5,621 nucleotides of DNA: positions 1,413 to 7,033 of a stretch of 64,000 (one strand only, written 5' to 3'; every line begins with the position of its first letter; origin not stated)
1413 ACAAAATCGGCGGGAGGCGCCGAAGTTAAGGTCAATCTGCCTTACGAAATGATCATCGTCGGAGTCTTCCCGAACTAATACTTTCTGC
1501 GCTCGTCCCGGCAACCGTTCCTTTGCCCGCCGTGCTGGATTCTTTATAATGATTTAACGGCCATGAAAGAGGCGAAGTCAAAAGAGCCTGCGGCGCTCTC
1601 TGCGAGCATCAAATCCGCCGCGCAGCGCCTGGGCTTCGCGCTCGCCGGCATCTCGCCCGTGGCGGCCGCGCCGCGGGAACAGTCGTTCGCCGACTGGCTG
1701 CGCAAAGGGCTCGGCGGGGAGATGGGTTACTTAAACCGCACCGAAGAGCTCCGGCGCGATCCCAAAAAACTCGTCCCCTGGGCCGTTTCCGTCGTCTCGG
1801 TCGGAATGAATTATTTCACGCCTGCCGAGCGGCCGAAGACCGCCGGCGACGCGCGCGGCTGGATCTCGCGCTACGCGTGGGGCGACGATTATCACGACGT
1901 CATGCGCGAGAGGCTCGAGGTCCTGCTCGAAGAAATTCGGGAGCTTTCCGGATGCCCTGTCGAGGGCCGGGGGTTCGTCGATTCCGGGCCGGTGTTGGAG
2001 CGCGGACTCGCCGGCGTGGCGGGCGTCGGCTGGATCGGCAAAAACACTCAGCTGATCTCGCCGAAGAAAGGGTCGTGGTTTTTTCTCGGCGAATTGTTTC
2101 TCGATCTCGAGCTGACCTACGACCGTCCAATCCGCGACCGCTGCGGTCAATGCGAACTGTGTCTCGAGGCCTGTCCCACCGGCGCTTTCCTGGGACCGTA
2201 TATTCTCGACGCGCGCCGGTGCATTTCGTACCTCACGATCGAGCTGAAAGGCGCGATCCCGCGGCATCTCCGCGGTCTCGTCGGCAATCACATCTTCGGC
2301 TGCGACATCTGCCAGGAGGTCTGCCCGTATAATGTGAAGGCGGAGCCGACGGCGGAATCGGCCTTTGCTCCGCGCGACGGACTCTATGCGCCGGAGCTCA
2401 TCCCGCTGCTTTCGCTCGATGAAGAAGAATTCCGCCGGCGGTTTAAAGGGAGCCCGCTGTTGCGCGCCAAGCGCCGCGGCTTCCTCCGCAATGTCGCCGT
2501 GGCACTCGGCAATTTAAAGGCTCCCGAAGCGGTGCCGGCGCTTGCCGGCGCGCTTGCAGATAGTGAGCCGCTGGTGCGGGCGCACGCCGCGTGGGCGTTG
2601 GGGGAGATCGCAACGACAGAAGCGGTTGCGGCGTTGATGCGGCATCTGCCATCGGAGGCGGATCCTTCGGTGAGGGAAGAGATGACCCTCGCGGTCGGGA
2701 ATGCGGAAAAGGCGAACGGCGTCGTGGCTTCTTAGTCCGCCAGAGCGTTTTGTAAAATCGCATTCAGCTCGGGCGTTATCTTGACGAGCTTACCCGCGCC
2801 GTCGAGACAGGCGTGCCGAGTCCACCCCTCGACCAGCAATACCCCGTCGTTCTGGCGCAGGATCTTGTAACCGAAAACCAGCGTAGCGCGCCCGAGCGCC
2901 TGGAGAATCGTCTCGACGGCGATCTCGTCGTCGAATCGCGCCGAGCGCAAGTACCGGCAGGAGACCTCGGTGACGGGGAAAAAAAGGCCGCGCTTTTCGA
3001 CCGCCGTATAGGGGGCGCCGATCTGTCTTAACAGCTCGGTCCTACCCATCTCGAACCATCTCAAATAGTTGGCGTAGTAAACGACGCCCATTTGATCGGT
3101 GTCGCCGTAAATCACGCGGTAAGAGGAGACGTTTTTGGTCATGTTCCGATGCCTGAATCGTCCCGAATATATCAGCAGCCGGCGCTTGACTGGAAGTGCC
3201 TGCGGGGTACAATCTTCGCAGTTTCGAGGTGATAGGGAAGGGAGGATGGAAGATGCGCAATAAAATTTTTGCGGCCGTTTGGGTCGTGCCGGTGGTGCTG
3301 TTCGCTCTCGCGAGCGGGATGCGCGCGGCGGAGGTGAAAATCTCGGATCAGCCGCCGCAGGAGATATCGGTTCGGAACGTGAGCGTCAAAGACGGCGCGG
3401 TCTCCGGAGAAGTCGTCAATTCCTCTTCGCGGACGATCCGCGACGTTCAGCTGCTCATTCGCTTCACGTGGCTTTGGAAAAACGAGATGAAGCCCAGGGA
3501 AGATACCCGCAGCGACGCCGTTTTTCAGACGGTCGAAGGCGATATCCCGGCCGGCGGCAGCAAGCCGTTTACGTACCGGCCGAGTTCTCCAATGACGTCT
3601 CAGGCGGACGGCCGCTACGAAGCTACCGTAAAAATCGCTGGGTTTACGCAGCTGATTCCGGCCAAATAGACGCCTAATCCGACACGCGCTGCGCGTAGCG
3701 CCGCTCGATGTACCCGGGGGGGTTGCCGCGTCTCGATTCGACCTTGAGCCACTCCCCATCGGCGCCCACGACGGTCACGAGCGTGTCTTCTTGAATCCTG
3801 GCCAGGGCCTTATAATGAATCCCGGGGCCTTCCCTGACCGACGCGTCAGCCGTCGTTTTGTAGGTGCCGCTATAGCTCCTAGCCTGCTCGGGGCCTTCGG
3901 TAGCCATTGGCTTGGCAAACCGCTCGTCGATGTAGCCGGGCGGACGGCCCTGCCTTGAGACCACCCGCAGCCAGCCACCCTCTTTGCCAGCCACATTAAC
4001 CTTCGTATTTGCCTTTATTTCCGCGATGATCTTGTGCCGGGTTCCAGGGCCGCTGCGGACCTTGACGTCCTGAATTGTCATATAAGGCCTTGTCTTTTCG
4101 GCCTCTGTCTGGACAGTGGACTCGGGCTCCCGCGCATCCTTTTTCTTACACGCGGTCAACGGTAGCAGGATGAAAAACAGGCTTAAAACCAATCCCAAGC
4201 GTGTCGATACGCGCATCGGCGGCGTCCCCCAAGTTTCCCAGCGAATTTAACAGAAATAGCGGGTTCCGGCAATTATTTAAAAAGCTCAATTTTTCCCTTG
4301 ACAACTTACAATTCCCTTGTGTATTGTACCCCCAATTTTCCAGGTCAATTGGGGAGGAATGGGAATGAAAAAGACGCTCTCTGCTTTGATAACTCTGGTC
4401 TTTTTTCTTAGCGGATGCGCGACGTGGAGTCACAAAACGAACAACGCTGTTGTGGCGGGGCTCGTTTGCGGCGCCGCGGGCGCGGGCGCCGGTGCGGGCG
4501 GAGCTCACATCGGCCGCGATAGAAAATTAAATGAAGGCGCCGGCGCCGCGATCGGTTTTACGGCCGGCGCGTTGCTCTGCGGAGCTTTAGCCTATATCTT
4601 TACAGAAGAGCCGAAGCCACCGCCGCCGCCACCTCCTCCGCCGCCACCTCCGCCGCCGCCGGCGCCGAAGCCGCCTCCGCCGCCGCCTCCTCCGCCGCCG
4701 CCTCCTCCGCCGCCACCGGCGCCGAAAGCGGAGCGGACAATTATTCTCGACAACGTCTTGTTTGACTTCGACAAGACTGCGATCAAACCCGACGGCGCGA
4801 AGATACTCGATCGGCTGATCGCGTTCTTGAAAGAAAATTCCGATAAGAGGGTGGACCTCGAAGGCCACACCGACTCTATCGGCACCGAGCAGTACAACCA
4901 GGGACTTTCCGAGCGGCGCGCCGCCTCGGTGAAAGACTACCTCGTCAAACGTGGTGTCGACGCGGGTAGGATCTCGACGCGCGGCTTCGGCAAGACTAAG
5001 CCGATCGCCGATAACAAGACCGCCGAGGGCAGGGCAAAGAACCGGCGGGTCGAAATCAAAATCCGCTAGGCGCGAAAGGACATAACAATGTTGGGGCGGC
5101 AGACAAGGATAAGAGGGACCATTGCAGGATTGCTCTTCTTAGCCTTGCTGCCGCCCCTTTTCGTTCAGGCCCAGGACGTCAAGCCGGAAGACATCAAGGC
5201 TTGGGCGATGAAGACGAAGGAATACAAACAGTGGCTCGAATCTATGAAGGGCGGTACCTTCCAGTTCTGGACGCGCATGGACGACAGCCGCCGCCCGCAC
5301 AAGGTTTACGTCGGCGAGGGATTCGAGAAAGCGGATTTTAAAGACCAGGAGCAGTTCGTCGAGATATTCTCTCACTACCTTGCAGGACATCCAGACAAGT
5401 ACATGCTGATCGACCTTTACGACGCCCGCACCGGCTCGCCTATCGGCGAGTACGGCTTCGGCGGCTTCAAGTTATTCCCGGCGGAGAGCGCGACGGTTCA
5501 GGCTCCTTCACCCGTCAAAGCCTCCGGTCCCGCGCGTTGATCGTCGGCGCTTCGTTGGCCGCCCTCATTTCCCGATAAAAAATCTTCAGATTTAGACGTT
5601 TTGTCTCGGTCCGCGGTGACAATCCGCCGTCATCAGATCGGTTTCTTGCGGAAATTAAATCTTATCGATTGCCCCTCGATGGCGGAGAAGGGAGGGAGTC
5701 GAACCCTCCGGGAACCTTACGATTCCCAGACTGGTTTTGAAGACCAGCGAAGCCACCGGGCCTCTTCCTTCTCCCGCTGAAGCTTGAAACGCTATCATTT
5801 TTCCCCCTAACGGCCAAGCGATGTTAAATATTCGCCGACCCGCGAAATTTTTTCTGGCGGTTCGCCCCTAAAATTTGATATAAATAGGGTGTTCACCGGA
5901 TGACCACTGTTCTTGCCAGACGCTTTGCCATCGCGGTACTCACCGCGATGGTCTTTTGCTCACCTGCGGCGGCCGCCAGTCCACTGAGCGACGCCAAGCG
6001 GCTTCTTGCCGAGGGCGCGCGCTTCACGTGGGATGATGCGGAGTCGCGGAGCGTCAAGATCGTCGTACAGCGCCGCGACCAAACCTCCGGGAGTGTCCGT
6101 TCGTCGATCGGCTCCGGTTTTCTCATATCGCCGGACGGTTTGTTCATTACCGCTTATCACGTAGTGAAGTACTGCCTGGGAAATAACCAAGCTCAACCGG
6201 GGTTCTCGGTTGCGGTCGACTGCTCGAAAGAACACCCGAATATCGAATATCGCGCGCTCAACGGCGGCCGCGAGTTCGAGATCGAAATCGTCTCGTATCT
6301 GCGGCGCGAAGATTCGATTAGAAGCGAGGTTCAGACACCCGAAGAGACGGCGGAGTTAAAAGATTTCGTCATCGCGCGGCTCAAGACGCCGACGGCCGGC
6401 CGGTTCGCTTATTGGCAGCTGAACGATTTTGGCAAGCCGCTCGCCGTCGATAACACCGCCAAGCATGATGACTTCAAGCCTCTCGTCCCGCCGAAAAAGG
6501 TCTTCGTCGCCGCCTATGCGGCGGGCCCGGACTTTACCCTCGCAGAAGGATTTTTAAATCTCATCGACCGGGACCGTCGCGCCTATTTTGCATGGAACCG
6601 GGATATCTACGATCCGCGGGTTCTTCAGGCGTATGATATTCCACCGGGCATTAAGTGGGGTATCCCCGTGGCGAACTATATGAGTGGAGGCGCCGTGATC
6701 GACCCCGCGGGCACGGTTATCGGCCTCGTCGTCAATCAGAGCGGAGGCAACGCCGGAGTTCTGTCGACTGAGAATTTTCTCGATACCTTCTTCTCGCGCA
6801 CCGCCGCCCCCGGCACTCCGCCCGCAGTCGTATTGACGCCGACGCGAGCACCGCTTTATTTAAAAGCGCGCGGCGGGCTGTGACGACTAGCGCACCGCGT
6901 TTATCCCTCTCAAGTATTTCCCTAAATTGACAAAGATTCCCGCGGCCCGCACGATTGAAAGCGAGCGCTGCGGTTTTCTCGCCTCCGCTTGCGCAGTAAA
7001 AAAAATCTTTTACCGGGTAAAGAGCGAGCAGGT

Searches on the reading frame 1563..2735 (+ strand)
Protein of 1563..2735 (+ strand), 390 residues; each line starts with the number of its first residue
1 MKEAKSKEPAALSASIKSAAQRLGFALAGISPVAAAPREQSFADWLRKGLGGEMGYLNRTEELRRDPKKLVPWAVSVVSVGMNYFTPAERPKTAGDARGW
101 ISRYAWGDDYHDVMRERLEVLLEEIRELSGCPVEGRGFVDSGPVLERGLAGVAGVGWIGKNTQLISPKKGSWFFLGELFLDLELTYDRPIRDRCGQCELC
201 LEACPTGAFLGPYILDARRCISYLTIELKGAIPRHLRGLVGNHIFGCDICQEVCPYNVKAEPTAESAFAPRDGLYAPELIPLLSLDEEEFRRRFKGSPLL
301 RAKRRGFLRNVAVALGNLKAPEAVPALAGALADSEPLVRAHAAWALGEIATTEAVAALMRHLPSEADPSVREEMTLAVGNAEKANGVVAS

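Call 32: search_protein_families(library=pfam, proteins=[window:1563-2735:+], max_evalue=0.0001)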
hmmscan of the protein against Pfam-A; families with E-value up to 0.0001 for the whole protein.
window:1563-2735:+ (390 aa): 11 families
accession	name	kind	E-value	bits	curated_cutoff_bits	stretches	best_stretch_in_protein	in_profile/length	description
PF08331.15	QueG_DUF1730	-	1.2e-24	86.4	25.1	1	64-141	1-77/77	Epoxyqueuosine reductase QueG, DUF1730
PF13484.11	Fer4_16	-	4.3e-23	82.3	30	1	193-257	1-66/66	4Fe-4S double cluster binding domain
PF13646.12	HEAT_2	-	5.6e-14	52.6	27.7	1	309-377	18-86/88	HEAT repeats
PF03130.22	HEAT_PBS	-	3.6e-08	33.6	20.9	0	338-362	1-25/27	PBS lyase HEAT-like repeat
PF00037.32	Fer4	-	1.5e-07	31.4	21.1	0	191-208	5-22/24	4Fe-4S binding domain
PF13513.12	HEAT_EZ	-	9.2e-07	29.7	27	1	320-349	26-55/55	HEAT-like repeat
PF13187.11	Fer4_9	-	7.7e-06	26.3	27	0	192-208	35-51/52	4Fe-4S dicluster domain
PF00514.29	Arm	-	1.5e-05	25.3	20.6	0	323-350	13-40/41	Armadillo/beta-catenin-like repeat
PF12837.12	Fer4_6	-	1.8e-05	24.9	25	0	191-209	6-24/24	4Fe-4S binding domain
PF14697.11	Fer4_21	-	3.7e-05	24.2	35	0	190-206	37-53/59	4Fe-4S dicluster domain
PF02985.28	HEAT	-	4.1e-05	23.9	23.5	0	324-350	2-28/31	HEAT repeat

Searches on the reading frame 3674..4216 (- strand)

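Call 79: search_protein_families(library=pfam, proteins=[window:3674-4216:-], max_evalue=0.0001)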
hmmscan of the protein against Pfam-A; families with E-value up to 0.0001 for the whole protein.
window:3674-4216:- (180 aa): 2 families
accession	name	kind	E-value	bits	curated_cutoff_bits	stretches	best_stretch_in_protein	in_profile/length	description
PF08239.17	SH3_3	-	1.4e-19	70.5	27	2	51-99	3-51/54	Bacterial SH3 domain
PF06347.19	SH3_4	-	3.3e-12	46.4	24.1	1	51-91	5-45/56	Bacterial SH3 domain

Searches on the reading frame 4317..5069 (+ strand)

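Call 32: search_protein_families(library=pfam, proteins=[window:4317-5069:+], max_evalue=0.0001)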
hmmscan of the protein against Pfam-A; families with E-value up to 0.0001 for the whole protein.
window:4317-5069:+ (250 aa): 1 family
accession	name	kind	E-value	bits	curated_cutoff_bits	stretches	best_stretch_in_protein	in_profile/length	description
PF00691.25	OmpA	-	7.2e-29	100.5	27.2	1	148-243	1-98/98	OmpA family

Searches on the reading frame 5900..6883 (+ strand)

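Call 32: search_protein_families(library=pfam, proteins=[window:5900-6883:+], max_evalue=0.0001)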
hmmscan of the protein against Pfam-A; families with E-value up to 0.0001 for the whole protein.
window:5900-6883:+ (327 aa): 1 family
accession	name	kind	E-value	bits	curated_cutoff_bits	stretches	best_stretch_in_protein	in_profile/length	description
PF13365.12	Trypsin_2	-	2e-10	42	27.6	1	71-276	1-144/144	Trypsin-like peptidase domain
